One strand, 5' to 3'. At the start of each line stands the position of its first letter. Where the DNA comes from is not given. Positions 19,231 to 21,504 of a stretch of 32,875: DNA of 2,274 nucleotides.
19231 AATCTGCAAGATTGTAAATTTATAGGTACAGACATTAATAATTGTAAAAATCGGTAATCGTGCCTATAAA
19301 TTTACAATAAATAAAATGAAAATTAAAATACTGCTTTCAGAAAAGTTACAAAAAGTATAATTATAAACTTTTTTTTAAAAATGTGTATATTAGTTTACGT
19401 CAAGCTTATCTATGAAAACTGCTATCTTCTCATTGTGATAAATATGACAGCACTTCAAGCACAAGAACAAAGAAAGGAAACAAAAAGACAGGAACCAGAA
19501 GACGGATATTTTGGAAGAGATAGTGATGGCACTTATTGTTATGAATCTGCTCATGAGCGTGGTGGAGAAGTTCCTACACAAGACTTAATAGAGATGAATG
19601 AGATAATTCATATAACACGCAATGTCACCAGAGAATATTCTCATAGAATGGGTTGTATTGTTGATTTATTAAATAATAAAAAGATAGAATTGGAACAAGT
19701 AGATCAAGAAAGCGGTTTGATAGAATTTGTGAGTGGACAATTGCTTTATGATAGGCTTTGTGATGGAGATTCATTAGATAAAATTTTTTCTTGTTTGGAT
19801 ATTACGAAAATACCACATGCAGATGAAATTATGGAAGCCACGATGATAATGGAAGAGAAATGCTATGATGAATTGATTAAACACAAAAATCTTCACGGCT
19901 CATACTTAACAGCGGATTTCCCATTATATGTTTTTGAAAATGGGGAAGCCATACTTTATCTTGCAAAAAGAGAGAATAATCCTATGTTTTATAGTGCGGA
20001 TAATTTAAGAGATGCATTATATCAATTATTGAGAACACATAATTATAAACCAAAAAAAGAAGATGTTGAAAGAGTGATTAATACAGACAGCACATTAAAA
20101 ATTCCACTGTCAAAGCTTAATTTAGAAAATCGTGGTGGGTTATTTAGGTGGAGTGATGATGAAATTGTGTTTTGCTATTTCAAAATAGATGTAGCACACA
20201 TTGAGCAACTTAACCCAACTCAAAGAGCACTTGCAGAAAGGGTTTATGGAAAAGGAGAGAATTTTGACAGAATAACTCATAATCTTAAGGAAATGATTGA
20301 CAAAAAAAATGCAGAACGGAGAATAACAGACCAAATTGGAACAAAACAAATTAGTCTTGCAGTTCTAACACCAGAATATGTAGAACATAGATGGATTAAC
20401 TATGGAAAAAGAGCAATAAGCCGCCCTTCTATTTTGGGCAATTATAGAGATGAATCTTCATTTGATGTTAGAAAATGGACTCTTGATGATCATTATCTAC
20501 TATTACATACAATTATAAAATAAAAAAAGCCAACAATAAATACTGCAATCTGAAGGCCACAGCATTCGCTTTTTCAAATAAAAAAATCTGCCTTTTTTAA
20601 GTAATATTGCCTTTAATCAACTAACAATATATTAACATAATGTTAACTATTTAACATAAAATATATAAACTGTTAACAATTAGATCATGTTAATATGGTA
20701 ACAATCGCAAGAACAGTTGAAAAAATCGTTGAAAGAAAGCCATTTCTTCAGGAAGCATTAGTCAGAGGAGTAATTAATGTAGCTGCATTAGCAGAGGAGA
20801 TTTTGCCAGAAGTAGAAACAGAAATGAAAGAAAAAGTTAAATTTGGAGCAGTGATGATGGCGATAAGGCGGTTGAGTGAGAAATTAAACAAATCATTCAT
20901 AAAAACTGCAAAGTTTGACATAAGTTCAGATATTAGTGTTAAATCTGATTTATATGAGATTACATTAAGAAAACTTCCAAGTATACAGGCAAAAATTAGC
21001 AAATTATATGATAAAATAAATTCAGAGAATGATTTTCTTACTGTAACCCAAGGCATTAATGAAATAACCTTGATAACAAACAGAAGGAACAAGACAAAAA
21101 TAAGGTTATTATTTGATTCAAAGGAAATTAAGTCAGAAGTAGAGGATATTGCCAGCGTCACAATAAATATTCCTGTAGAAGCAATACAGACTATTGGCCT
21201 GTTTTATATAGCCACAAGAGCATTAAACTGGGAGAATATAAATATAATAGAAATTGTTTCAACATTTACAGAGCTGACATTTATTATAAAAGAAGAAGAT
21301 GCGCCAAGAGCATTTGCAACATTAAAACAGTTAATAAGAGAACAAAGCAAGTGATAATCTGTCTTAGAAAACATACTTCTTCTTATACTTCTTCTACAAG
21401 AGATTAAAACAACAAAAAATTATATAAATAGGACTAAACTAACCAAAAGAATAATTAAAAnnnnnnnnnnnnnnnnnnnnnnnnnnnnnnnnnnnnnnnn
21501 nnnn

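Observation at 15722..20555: Candidate novel accessory module: DapF-fold epimerase operon with two orphans, bracketed by paralogous unknown genes and an inverted repeat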

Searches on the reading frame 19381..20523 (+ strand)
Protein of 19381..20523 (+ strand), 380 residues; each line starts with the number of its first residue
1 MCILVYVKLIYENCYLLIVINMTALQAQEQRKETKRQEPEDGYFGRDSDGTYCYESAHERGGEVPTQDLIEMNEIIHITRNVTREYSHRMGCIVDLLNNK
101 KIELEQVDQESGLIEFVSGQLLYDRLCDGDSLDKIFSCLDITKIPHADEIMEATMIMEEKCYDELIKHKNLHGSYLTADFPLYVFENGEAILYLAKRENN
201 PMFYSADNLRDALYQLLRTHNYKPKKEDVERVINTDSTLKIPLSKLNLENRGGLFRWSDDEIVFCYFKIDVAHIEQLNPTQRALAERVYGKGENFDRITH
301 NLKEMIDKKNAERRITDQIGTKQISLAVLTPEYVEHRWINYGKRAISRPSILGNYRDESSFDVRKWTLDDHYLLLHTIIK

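Call 3: search_protein_families(library=pfam, proteins=[window:19381-20523:+], max_evalue=1)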
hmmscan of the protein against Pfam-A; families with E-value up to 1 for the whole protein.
window:19381-20523:+ (380 aa): 0 families

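Call 12: search_protein_families(library=ncbifam, proteins=[window:19381-20523:+], max_evalue=1)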
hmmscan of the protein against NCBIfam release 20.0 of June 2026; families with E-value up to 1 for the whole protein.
window:19381-20523:+ (380 aa): 1 family
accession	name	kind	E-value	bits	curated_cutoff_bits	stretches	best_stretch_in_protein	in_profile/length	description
TIGR01177.1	TIGR01177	hypoth_equivalog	0.028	13.8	316.55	1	214-337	18-129/330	TIGR01177 family methyltransferase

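Call 16: search_protein_families(library=phrogs, proteins=[window:19444-20523:+], max_evalue=0.1)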
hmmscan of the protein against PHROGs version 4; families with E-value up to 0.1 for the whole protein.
window:19444-20523:+ (359 aa): 0 families

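Call 17: search_protein_families(library=padloc, proteins=[window:19444-20523:+], max_evalue=0.1)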
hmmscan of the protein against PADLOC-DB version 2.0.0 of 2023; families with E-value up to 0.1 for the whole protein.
window:19444-20523:+ (359 aa): 0 families

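Call 19: find_homologous_proteins(query=window:19444-20523:+, max_evalue=0.001)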
Query window:19444-20523:+ (359 aa): 3 proteins with E <= 0.001 among 1394 candidates.
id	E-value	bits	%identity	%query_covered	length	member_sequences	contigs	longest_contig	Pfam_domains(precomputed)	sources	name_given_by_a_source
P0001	1.3e-242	822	100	100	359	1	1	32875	-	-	-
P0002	1.7e-110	388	55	97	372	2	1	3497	-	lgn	-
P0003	1.7e-75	273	48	92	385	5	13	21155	-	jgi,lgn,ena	-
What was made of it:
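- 19444..20523 (+): P5: a 359-aa orphan with a conserved N-domain of about 80 aa and a fast-evolving C-terminal part. In this clade it sits between dapF and the ACT gene. Only 3 clusters in 5.8e9 proteins (call 19).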

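Call 20: find_encoding_contigs(protein=P0003, flank=10000, max_places=8)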
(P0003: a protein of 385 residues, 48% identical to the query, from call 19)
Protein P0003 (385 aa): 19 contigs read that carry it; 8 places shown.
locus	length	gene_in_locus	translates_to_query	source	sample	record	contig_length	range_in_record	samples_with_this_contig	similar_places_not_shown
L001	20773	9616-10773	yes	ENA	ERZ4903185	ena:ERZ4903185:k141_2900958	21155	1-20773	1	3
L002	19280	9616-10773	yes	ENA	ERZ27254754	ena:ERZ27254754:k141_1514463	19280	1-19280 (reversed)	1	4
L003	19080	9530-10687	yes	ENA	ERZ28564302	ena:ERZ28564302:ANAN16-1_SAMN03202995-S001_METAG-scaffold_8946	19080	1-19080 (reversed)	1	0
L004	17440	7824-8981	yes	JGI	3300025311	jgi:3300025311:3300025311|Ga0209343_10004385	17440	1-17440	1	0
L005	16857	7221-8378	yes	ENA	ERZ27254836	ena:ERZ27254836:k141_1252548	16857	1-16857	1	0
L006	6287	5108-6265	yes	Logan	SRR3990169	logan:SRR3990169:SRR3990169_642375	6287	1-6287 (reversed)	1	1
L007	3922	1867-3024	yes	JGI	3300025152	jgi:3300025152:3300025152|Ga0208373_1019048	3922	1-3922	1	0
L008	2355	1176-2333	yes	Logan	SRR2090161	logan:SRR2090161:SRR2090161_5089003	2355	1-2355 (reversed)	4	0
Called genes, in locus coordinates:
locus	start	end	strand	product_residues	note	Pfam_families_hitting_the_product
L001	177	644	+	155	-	PF04073:tRNA_edit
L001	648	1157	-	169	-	PF03703:bPH_2 (weak)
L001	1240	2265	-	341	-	PF17761:DUF1016_N, PF06250:YhcG_C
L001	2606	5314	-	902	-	PF01406:tRNA-synt_1e (faint), PF00133:tRNA-synt_1, PF09334:tRNA-synt_1g, PF08264:Anticodon_1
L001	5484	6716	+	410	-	PF03215:Rad17, PF05673:DUF815 (weak), PF13191:AAA_16 (weak), PF00004:AAA, PF00910:RNA_helicase (faint), PF13173:AAA_14 (faint), PF13401:AAA_22 (faint), PF21960:RCF1-5-like_lid, +1 more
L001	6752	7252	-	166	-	-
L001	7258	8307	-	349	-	-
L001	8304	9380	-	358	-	PF01678:DAP_epimerase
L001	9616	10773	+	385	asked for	-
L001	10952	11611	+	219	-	PF24367:DUF7523 (faint)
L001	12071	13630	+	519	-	PF00587:tRNA-synt_2b (weak), PF03129:HGTP_anticodon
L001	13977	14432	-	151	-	-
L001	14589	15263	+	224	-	PF04967:HTH_10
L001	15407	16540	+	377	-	-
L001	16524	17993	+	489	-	PF00391:PEP-utilizers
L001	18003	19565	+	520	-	PF00391:PEP-utilizers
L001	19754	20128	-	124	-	PF01850:PIN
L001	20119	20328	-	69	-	-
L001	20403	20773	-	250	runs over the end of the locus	?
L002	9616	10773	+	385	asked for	-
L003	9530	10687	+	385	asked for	-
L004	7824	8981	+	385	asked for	-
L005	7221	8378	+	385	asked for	-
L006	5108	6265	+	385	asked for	-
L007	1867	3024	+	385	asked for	-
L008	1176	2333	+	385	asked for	-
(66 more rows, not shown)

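Call 21: find_encoding_contigs(protein=P0002, flank=10000, max_places=4)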
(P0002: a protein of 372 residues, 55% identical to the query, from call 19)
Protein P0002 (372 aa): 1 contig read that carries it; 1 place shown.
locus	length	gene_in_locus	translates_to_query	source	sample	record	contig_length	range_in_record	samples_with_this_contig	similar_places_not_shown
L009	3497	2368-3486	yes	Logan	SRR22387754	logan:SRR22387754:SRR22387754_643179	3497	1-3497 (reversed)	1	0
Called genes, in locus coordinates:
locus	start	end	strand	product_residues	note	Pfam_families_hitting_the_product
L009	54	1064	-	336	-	-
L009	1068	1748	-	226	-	PF01678:DAP_epimerase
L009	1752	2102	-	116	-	-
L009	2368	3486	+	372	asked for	-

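Call 54: search_solved_structures(query=A6, max_evalue=10)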
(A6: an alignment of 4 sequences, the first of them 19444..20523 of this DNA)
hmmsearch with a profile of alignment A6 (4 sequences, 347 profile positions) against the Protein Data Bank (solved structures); distinct sequences matched with E-value up to 10: 2.
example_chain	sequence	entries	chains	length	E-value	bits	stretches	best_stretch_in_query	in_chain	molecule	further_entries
2fcd_A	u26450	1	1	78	0.054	15.9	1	181-233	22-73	Myosin light chain 1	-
1m45_A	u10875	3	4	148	0.11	14.9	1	181-237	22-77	Myosin light chain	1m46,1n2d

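Call 59: predict_structure(alignment_id=A6)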
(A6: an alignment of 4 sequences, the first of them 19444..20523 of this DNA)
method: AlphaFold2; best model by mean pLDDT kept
length: 359 residues; sequences in the alignment: 4
mean_pLDDT: 44.7   pTM: 0.34
mean pLDDT of the five models: 44.7, 43.2, 42.7, 41.3, 40.7
residues with pLDDT >= 90: 0; 70-90: 46; 50-70: 78; < 50: 235
segments of 3 or more residues with pLDDT < 50: 1-18, 37-50, 101-108, 120-170, 176-183, 226-270, 272-274, 276-278, 280-359
pLDDT, mean of each block of 10 residues (from residue 1): 35 41 77 63 48 59 70 77 78 60 47 56 39 32 26 27 40 49 51 52 70 62 46 24 28 40 43 48 41 28 27 26 21 25 28 26
secondary structure, 60 per line:
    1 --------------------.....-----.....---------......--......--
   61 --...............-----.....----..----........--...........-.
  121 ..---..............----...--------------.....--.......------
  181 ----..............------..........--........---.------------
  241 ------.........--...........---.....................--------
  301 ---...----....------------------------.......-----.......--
elements in order: E21-25 E31-35 H45-50 E53-58 H63-77 H98-105 H108-117 H126-139 E161-165 E168-174 H185-198 H205-214 E217-221 E247-249 H250-255 H258-268 H272-292 E304-306 H311-314 E339-345 E351-357
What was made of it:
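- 19444..20523 (+): AF2 model is poor, pLDDT 44.7 (call 59).
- Tried and rejected: The P5 structure prediction failed (pLDDT 44.7, call 59).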

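Call 72: find_related_loci(query=A6, collection=viral_contigs, flank=5000)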
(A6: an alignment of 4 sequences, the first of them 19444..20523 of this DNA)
Query A6 (359 aa) in viral_contigs; peptide patterns used: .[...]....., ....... (x = any residue, [..] = any of these).
87 stretches matched a pattern, but none encodes a relative of the query by tblastn (E <= 1e-3).

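Call 78: fold_search(model_id=the predicted structure, library=pdb)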
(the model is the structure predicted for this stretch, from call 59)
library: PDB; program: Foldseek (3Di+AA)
matches with E <= 10: 53; with E <= 0.001: 0
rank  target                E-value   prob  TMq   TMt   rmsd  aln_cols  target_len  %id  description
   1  2le2_MODEL_1_A        1.2e+00  0.18  0.08  0.36   5.1        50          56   18  Novel dimeric structure of phage phi29-encoded protein p56: Insights into Uracil-DNA glycosylase inhibition (released 2011-09-28)
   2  3zoq_B                1.6e+00  0.30  0.09  0.52   4.9        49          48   20  Structure of BsUDG-p56 complex (released 2013-05-22)
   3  4l5n_E                2.4e+00  0.20  0.09  0.51   4.8        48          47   19  Crystallographic Structure of HHV-1 Uracil-DNA Glycosylase complexed with the Bacillus phage PZA inhibitor protein p56 (released 2013-08-07)
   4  3zoq_C                2.6e+00  0.13  0.08  0.39   4.7        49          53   20  Structure of BsUDG-p56 complex (released 2013-05-22)
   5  2ec5_A                2.6e+00  0.02  0.10  0.06  20.1       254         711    8  Crystal structures reveal a thiol-protease like catalytic triad in the C-terminal region of Pasteurella multocida toxi (released 2007-03-06)
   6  9hve_E                2.9e+00  0.03  0.10  0.09  11.4       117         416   14  Native human eIF2-eIF2B complex (released 2025-11-19)
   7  8ail_F                3.1e+00  0.15  0.09  0.44   5.1        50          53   14  Bacillus phage VMY22 p56 in complex with Bacillus weidmannii Ung (released 2023-06-21)
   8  4l5n_F                3.4e+00  0.16  0.09  0.51   4.9        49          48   16  Crystallographic Structure of HHV-1 Uracil-DNA Glycosylase complexed with the Bacillus phage PZA inhibitor protein p56 (released 2013-08-07)
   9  4l5n_C                3.4e+00  0.15  0.08  0.45   4.7        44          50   20  Crystallographic Structure of HHV-1 Uracil-DNA Glycosylase complexed with the Bacillus phage PZA inhibitor protein p56 (released 2013-08-07)
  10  4l5n_D                3.6e+00  0.14  0.08  0.44   4.6        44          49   16  Crystallographic Structure of HHV-1 Uracil-DNA Glycosylase complexed with the Bacillus phage PZA inhibitor protein p56 (released 2013-08-07)
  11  7o4i_V                3.9e+00  0.02  0.06  0.14  14.4        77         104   14  Yeast RNA polymerase II transcription pre-initiation complex with initial transcription bubble (released 2021-06-16)
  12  9r2r_C                4.1e+00  0.06  0.09  0.21   8.4       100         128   19  De novo designed M7 protein fold (released 2025-05-14)
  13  1nh2_D                4.3e+00  0.02  0.06  0.15  14.2        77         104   17  Crystal structure of a yeast TFIIA/TBP/DNA complex (released 2003-10-21)
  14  8ail_C                4.6e+00  0.15  0.11  0.50   4.0        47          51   13  Bacillus phage VMY22 p56 in complex with Bacillus weidmannii Ung (released 2023-06-21)
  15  5mj6_A                4.6e+00  0.02  0.10  0.06  13.1       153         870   11  Ligand-induced conformational change of Insulin-regulated aminopeptidase: insights on catalytic mechanism and active s (released 2017-04-05)
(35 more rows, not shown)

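Call 79: search_protein_families(library=pfam, alignment_id=A6, max_evalue=10)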
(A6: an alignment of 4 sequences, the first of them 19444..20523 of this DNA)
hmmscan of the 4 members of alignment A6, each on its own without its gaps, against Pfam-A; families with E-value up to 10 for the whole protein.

A. member 1, window:19444-20523:+ (359 aa): 0 families

B. families by the number of members that match (of 4 scanned): 2 families
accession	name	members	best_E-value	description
PF18755.6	RAMA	1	0.028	Restriction Enzyme Adenine Methylase Associated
PF05389.17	MecA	1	0.073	Negative regulator of genetic competence (MecA)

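Call 87: list_cluster_members(proteins=[L001:10952-11611:+, L010:2802-3464:-, L001:8304-9380:-, L001:6752-7252:-, L010:3599-4441:+, P0003])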
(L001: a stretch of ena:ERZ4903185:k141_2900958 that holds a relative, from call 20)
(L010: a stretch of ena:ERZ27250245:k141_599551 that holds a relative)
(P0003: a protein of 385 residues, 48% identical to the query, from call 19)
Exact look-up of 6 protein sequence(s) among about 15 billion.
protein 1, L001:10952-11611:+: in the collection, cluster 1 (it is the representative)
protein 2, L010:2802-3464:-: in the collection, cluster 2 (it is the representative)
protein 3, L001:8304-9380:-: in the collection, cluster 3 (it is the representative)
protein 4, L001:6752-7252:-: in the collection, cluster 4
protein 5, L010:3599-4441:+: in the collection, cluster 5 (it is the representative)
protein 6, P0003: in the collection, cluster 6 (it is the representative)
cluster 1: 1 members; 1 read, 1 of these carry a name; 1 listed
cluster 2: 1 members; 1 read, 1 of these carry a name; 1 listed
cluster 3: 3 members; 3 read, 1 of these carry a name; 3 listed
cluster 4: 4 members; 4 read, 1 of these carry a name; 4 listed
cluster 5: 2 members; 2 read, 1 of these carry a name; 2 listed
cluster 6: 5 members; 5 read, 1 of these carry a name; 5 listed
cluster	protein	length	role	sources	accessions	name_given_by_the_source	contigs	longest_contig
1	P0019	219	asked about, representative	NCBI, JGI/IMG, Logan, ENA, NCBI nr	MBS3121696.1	hypothetical protein J4434_02320 [Candidatus Woesearchaeota archaeon] | hypothetical protein [Candidatus Woesearchaeota archaeon]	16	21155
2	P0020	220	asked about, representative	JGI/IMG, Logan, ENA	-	aspartokinase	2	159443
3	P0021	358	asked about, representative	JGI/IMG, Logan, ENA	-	-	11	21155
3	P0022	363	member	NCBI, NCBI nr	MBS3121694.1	diaminopimelate epimerase [Candidatus Woesearchaeota archaeon]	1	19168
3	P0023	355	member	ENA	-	-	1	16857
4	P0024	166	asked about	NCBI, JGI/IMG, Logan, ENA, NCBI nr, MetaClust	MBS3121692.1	hypothetical protein J4434_02300 [Candidatus Woesearchaeota archaeon] | hypothetical protein [Candidatus Woesearchaeota archaeon] | \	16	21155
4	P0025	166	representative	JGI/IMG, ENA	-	-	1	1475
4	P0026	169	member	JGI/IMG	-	-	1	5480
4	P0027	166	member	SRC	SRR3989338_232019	-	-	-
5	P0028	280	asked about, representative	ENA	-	-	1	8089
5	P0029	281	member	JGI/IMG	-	diaminopimelate epimerase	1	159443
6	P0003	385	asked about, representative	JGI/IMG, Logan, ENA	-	-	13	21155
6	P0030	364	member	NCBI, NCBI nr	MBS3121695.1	hypothetical protein J4434_02315 [Candidatus Woesearchaeota archaeon] | hypothetical protein [Candidatus Woesearchaeota archaeon]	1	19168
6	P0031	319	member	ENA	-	-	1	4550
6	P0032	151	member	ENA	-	-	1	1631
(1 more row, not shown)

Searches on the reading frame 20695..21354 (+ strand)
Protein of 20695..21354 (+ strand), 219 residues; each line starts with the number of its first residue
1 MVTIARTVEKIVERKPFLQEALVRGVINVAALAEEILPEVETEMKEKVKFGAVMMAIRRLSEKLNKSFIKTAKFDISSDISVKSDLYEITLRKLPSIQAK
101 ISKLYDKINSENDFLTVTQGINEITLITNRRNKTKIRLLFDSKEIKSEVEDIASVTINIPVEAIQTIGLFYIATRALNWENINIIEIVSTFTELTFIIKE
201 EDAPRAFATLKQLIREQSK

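Call 3: search_protein_families(library=pfam, proteins=[window:20695-21354:+], max_evalue=1)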
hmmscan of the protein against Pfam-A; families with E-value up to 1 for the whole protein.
window:20695-21354:+ (219 aa): 4 families
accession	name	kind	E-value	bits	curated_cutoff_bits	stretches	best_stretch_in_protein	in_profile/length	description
PF24367.1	DUF7523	-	1.7e-05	25.6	27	1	4-72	2-62/158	Family of unknown function (DUF7523)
PF22468.2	ACT_9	-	0.0063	16.7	27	1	173-212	18-59/61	ACT domain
PF13840.12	ACT_7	-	0.0081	16.4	27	1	151-211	5-64/65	ACT domain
PF25265.1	USP32_N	-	0.12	12.7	27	1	78-149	22-92/93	USP32 N-terminal domain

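Call 12: search_protein_families(library=ncbifam, proteins=[window:20695-21354:+], max_evalue=1)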
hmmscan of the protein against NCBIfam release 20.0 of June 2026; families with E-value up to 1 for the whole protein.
window:20695-21354:+ (219 aa): 5 families
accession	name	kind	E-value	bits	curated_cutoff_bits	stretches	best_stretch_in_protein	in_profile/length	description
TIGR00656.1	asp_kin_monofn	equivalog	1.1e-05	24.6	402.25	1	80-214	260-404/407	aspartate kinase, monofunctional class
TIGR00657.1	asp_kinases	subfamily_domain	0.0018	17.4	208.7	1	115-213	344-439/442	aspartate kinase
TIGR00370.1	TIGR00370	equivalog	0.0072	15.8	145.55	1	97-161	18-83/202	5-oxoprolinase subunit PxpB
NF005159.0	PRK06635.2-3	equivalog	0.016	14.2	379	1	78-213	266-404/406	aspartate kinase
NF005160.0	PRK06635.2-4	equivalog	0.038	12.8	657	1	163-216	264-318/392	aspartate kinase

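Call 97: search_solved_structures(query=A4, max_evalue=1, show_alignments=1)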
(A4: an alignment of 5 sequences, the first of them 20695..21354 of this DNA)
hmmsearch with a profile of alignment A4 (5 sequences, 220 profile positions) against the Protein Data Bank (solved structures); distinct sequences matched with E-value up to 1: 0.
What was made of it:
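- Closest known: Stand-alone ACT-domain regulators and the aspartokinase regulatory. Different: No solved relative was found by sequence (call 97).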
